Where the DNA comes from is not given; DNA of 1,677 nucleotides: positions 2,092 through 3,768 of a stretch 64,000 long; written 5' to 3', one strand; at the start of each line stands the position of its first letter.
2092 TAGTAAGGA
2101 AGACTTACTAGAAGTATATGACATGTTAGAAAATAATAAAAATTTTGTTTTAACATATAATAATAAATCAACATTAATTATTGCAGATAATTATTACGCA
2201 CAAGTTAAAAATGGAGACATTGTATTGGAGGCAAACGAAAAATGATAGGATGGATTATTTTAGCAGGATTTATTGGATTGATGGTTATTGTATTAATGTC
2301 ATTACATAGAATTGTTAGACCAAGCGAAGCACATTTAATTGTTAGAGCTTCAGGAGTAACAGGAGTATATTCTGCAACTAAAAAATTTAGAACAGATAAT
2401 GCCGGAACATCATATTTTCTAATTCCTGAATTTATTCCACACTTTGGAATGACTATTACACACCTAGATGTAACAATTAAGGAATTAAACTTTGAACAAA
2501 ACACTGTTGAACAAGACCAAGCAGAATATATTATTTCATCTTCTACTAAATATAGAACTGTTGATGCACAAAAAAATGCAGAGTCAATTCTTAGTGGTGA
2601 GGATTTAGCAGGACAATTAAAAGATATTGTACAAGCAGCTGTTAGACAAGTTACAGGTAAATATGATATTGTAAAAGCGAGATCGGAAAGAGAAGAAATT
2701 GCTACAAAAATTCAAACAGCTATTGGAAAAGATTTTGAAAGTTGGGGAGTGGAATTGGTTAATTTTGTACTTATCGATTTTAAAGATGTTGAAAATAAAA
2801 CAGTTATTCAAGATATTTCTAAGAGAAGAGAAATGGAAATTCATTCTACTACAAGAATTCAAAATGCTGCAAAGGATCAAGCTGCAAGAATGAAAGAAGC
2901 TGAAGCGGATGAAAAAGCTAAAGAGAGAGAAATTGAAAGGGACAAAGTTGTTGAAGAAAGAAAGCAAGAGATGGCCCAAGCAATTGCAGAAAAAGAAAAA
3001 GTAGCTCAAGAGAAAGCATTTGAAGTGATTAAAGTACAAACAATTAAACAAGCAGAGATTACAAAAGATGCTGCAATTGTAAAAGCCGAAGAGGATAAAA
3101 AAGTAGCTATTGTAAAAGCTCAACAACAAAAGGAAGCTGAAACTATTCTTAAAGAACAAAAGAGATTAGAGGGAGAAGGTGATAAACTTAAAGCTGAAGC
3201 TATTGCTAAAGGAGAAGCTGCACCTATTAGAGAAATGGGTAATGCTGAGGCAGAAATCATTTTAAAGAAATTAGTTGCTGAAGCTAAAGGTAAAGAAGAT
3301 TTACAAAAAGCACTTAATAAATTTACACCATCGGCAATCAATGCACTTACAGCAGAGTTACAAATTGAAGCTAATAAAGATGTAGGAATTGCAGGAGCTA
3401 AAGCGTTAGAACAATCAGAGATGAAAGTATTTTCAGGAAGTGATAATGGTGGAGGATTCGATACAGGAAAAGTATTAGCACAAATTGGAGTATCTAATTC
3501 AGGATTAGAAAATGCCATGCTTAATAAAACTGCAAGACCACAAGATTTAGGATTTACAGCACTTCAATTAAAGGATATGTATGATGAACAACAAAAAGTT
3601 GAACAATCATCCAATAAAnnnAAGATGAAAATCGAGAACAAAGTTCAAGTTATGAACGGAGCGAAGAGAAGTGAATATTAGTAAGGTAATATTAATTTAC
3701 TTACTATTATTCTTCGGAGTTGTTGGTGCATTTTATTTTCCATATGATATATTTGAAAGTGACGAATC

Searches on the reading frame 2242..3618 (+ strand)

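Call 25: search_protein_families(library=phrogs, proteins=[window:2242-3618:+], max_evalue=0.001)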
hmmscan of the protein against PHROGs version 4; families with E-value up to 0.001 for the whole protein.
window:2242-3618:+ (459 aa): 0 families

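Call 49: search_protein_families(library=pfam, proteins=[window:2242-3618:+], max_evalue=0.001)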
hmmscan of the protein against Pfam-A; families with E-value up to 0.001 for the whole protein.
window:2242-3618:+ (459 aa): 1 family
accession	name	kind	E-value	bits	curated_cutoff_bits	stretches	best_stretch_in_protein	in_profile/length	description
PF01145.31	Band_7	-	1.7e-17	64.5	23.6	1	24-212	2-175/176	SPFH domain / Band 7 family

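Call 71: search_protein_families(library=ncbifam, proteins=[window:2242-3618:+], max_evalue=0.001)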
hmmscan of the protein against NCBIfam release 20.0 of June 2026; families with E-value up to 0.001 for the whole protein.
window:2242-3618:+ (459 aa): 1 family
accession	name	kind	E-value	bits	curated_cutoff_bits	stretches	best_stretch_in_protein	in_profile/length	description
NF058507.1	FlotScfldFlot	equivalog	3.9e-13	49.3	700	2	5-252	4-253/477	flotillin lipid rafts scaffold protein FloT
